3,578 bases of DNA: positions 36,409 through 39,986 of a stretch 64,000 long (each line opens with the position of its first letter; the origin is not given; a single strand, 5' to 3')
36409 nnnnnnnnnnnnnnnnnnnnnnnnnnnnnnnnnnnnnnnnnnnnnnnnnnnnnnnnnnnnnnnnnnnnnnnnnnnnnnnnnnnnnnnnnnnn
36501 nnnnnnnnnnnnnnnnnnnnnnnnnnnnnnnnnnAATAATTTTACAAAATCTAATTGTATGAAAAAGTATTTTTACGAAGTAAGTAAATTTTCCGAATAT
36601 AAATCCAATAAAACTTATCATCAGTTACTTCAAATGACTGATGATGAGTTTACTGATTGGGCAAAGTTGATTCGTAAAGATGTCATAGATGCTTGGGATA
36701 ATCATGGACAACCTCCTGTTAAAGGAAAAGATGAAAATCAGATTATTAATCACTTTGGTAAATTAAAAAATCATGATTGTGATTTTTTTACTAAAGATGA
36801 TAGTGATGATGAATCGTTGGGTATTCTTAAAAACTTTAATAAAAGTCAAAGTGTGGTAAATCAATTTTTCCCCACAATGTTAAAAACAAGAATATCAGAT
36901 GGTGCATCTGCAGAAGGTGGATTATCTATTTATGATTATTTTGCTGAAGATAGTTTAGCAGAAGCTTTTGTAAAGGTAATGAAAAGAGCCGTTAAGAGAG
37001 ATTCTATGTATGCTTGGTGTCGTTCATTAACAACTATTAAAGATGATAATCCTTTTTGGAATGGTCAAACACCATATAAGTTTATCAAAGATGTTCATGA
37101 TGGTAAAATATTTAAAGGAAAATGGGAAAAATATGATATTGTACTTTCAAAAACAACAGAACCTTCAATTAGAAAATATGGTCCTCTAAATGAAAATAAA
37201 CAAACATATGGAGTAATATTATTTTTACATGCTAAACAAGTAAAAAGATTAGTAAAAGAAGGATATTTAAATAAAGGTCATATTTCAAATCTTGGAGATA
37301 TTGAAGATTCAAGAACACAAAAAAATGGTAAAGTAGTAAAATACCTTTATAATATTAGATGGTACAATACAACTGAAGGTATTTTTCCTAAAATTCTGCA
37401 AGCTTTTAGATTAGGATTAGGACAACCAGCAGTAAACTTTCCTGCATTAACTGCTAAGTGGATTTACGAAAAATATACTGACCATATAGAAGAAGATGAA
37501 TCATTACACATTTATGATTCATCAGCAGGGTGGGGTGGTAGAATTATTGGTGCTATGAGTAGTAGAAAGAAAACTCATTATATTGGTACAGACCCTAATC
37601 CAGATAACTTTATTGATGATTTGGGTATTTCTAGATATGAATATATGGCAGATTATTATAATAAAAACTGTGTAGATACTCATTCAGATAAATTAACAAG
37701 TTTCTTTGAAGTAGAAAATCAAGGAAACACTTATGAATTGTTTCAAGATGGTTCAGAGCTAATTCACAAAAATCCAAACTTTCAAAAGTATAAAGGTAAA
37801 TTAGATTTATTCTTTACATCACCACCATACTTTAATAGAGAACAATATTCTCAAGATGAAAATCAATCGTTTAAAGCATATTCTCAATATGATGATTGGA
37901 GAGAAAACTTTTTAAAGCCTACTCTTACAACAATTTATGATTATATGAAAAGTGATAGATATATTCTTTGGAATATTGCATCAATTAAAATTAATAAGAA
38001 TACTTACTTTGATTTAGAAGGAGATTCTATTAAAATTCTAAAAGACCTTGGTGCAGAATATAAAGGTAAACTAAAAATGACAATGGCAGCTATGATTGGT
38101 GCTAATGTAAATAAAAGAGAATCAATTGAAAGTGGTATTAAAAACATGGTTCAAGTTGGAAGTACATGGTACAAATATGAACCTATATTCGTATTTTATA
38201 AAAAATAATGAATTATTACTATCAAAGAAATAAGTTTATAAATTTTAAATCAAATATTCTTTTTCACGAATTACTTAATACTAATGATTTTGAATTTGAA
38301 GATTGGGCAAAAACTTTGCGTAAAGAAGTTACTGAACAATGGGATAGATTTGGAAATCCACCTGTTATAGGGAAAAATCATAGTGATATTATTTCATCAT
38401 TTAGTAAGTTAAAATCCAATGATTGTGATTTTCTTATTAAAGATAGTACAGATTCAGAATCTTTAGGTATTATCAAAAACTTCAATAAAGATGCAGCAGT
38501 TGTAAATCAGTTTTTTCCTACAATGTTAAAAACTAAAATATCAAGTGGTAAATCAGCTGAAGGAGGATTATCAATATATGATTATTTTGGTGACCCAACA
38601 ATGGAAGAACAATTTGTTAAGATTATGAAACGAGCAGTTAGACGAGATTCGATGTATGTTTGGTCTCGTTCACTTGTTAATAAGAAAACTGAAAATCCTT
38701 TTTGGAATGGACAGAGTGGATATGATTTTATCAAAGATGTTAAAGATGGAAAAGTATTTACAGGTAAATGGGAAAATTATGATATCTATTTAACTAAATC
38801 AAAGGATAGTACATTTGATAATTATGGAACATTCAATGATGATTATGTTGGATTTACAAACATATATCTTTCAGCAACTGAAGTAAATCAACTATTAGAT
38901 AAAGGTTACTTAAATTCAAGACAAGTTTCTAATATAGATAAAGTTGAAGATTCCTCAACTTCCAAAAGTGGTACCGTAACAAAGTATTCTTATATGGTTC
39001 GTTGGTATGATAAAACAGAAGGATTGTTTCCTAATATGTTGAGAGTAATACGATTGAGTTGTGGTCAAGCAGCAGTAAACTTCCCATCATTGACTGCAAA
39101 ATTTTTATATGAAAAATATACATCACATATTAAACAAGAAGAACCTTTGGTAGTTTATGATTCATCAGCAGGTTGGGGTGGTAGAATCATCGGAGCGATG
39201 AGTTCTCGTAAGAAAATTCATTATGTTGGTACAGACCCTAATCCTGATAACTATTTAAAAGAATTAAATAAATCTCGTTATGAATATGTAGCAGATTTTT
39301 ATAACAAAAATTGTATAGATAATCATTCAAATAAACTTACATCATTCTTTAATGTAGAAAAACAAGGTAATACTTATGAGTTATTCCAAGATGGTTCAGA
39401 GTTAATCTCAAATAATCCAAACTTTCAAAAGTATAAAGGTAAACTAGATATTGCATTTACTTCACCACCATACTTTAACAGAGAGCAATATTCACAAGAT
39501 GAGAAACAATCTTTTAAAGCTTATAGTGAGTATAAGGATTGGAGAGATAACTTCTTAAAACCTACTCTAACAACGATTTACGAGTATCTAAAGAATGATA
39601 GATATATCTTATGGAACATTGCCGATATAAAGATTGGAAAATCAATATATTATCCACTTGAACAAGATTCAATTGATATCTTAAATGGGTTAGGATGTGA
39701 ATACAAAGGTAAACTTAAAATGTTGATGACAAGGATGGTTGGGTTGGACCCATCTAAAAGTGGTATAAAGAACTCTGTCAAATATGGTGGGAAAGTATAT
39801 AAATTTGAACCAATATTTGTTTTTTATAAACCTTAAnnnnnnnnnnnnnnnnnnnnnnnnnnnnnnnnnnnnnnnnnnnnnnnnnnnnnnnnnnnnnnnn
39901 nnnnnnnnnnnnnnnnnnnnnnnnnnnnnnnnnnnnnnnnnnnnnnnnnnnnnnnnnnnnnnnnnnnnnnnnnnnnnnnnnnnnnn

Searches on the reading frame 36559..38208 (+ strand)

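Call 12: search_protein_families(library=phrogs, proteins=[window:36559-38208:+], max_evalue=0.001)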
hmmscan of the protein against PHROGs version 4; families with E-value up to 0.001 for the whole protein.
window:36559-38208:+ (549 aa): 2 families
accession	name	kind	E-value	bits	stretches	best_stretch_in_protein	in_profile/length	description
phrog_12517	-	unknown function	8e-12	45.9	1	412-504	176-265/316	-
phrog_498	-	other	3e-09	36.9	1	387-501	450-558/633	DNA methyltransferase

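Call 13: search_protein_families(library=pfam, proteins=[window:36559-38208:+], max_evalue=0.001)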
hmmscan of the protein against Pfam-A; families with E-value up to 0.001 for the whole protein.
window:36559-38208:+ (549 aa): 0 families

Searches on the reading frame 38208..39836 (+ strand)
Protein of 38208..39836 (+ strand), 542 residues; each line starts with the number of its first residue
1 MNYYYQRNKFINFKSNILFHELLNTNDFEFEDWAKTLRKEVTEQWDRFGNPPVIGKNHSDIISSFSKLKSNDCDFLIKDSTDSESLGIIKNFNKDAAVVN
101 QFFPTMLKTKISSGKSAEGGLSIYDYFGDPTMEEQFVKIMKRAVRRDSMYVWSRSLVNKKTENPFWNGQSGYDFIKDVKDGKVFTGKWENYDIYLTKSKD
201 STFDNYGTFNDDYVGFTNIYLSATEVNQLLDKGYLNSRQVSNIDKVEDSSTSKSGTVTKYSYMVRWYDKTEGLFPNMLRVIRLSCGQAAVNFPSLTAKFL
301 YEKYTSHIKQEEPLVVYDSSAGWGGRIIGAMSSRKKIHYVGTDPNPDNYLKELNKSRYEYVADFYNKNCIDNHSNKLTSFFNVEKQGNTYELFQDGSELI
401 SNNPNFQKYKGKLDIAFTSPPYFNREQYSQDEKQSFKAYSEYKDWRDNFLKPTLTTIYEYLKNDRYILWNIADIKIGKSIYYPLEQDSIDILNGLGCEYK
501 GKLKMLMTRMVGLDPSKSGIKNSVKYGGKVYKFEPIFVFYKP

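Call 12: search_protein_families(library=phrogs, proteins=[window:38208-39836:+], max_evalue=0.001)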
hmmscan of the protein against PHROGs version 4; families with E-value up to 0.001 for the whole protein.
window:38208-39836:+ (542 aa): 2 families
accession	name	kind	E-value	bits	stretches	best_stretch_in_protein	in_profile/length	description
phrog_12517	-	unknown function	2.1e-11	44.6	1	410-519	176-280/316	-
phrog_498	-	other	6.8e-10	39.1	1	393-501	458-560/633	DNA methyltransferase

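Call 13: search_protein_families(library=pfam, proteins=[window:38208-39836:+], max_evalue=0.001)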
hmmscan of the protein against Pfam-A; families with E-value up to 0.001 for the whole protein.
window:38208-39836:+ (542 aa): 0 families
